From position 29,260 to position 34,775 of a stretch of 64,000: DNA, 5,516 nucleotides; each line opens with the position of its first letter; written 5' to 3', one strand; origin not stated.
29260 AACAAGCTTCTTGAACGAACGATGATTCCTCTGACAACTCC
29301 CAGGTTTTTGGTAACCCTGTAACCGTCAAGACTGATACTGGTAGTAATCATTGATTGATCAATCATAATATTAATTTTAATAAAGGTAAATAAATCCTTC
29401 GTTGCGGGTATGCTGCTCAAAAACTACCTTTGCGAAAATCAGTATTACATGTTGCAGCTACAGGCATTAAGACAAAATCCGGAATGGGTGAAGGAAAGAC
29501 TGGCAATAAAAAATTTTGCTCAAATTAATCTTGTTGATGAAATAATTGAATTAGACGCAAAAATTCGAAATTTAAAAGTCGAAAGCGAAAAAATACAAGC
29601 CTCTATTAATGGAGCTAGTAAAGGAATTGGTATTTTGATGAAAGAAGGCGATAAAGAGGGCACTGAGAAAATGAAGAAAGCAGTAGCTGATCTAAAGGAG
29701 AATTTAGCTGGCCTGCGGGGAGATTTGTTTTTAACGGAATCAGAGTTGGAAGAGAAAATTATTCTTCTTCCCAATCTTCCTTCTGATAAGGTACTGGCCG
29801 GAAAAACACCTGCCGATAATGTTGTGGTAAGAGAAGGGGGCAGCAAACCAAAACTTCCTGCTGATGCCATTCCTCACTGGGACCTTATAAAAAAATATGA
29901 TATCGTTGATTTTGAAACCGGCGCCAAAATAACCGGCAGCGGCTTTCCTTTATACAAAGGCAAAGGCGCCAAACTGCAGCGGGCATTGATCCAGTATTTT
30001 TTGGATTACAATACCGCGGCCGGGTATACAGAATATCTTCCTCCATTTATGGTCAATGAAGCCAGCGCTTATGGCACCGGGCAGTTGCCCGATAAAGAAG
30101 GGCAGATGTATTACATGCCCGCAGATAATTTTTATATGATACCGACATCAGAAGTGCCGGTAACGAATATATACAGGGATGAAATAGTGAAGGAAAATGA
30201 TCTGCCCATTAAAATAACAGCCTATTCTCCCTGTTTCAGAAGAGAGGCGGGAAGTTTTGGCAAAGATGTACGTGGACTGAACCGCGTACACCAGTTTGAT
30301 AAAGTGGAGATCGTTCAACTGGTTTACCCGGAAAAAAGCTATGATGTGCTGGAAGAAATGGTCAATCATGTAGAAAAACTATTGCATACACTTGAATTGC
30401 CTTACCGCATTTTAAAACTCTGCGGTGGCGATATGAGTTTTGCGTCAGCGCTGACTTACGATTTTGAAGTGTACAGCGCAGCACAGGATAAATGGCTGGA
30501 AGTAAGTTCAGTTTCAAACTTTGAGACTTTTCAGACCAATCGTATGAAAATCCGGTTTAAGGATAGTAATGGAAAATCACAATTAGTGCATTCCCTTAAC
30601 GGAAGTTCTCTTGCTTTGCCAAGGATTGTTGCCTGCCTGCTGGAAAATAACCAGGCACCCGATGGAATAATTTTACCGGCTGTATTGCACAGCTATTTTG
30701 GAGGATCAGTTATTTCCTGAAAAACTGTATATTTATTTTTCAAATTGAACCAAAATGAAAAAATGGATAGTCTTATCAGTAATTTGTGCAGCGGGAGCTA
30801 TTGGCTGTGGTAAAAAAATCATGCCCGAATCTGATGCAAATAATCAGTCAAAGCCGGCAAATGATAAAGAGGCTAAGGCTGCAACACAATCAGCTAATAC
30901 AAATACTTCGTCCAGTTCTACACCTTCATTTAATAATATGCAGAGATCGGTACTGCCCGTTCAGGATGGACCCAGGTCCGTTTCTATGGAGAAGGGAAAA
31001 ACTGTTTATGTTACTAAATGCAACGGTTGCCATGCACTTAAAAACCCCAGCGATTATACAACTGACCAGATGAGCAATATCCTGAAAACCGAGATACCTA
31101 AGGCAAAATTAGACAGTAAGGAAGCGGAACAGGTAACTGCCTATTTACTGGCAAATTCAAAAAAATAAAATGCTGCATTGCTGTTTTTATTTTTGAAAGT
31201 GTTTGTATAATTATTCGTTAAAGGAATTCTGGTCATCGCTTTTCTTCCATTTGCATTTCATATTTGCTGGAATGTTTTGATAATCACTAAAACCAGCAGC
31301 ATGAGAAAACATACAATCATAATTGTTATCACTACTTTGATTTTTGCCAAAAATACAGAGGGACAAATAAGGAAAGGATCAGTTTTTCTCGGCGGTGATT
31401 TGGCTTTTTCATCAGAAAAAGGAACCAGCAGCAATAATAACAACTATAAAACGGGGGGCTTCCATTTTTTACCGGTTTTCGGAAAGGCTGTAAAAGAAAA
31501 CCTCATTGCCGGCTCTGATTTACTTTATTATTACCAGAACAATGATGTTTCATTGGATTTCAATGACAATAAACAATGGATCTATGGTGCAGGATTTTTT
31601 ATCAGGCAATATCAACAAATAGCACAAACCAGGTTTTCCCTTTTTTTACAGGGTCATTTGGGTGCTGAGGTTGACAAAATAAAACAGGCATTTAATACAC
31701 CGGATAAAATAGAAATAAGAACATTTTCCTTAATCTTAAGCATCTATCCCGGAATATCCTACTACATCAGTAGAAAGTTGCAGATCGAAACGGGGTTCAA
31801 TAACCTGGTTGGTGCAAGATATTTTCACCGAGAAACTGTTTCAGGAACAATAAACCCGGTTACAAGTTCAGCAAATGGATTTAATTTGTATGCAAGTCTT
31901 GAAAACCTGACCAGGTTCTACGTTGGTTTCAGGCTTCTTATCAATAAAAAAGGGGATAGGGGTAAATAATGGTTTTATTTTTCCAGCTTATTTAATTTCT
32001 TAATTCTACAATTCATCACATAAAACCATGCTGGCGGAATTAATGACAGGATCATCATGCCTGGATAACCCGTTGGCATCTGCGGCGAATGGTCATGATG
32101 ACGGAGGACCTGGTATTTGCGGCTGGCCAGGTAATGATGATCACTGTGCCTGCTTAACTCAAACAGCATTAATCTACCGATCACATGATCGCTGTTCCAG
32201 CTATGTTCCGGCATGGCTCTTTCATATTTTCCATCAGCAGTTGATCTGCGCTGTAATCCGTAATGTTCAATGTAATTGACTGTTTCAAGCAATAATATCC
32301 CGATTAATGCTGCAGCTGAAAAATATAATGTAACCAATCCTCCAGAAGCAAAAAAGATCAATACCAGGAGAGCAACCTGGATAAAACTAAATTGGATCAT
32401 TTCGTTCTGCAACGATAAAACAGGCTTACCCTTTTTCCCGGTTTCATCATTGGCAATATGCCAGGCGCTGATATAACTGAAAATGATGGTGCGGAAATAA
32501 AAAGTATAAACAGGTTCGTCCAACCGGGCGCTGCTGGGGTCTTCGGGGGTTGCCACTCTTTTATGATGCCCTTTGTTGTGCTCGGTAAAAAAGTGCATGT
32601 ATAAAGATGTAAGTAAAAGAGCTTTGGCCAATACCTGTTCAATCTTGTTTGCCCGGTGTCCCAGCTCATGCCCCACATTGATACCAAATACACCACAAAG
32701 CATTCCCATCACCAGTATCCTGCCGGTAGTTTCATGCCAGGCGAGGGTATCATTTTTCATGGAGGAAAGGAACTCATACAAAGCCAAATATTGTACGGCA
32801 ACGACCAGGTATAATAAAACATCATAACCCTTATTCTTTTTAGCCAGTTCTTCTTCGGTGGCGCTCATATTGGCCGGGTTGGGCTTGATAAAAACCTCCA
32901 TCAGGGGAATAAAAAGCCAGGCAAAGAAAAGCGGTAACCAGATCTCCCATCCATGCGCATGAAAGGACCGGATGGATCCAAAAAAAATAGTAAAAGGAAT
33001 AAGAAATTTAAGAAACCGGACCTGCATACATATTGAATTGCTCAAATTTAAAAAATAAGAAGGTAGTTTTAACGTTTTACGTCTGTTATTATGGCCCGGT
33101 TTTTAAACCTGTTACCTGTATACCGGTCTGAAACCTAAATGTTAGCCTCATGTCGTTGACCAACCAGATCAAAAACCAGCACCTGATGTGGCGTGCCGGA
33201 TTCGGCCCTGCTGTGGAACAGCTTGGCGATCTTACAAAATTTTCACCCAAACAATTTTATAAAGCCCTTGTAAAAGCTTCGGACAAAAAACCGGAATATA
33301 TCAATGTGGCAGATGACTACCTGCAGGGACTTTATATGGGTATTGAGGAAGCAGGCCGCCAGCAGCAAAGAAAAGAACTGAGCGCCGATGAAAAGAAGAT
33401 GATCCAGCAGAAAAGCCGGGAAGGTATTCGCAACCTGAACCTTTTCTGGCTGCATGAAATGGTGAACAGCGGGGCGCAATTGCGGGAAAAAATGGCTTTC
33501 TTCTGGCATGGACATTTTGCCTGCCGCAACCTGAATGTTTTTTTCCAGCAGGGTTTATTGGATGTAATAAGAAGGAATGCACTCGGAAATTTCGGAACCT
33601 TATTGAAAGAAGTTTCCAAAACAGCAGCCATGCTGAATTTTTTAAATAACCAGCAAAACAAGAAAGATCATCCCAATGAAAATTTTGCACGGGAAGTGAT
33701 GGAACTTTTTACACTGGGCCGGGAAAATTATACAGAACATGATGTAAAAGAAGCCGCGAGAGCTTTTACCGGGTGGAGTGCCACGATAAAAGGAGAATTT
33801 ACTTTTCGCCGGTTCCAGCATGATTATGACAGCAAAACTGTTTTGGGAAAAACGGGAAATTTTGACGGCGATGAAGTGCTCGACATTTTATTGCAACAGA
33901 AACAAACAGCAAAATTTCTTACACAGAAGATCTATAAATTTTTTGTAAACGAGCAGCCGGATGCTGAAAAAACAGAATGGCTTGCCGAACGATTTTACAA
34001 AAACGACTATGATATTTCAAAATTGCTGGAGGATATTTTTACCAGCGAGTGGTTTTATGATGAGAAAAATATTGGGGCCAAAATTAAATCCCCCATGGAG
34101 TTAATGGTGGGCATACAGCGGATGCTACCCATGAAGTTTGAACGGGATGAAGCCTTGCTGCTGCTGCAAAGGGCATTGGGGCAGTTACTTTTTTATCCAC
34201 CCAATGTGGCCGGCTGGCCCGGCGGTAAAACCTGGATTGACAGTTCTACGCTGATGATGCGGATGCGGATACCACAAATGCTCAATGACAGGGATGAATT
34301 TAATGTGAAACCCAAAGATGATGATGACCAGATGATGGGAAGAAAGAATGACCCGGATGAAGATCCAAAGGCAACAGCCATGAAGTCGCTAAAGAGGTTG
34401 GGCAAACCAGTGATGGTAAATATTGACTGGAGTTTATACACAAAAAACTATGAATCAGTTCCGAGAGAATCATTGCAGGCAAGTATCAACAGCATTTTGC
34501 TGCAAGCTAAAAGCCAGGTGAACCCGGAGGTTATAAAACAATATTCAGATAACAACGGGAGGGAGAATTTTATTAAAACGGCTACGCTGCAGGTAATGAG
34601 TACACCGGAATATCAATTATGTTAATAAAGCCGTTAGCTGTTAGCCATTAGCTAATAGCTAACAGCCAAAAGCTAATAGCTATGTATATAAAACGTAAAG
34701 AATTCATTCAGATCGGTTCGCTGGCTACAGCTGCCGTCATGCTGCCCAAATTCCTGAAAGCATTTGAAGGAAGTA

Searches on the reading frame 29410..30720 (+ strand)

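Call 38: search_protein_families(library=pfam, proteins=[window:29410-30720:+], max_evalue=0.00001)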
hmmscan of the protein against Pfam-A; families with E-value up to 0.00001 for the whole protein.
window:29410-30720:+ (436 aa): 2 families
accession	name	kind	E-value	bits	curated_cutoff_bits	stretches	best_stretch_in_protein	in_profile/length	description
PF00587.30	tRNA-synt_2b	-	5.1e-42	144.4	29.3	1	239-414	9-179/179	tRNA synthetase class II core domain (G, H, P, S and T)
PF02403.27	Seryl_tRNA_N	-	1.1e-20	74.3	28.2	1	14-124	1-108/108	Seryl-tRNA synthetase N-terminal domain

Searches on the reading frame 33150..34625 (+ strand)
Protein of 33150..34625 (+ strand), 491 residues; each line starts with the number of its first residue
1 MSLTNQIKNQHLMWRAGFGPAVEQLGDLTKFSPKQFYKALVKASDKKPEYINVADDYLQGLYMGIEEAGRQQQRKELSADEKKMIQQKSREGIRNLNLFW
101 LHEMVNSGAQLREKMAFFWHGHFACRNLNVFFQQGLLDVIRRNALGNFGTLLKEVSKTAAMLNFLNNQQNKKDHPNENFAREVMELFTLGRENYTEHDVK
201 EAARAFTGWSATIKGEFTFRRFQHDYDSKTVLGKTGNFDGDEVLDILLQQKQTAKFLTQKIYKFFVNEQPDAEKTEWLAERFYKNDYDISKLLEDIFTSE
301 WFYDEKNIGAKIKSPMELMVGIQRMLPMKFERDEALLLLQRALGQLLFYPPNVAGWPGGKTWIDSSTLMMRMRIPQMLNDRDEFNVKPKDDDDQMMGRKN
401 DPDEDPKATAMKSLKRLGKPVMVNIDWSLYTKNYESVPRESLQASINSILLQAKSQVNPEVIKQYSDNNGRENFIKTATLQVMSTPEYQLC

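Call 38: search_protein_families(library=pfam, proteins=[window:33150-34625:+], max_evalue=0.00001)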
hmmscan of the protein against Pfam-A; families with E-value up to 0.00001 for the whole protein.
window:33150-34625:+ (491 aa): 1 family
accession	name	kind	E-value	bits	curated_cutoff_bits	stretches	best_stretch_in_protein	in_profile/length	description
PF08811.16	DUF1800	-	1.9e-112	376.9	26.1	1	11-490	1-419/419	Protein of unknown function (DUF1800)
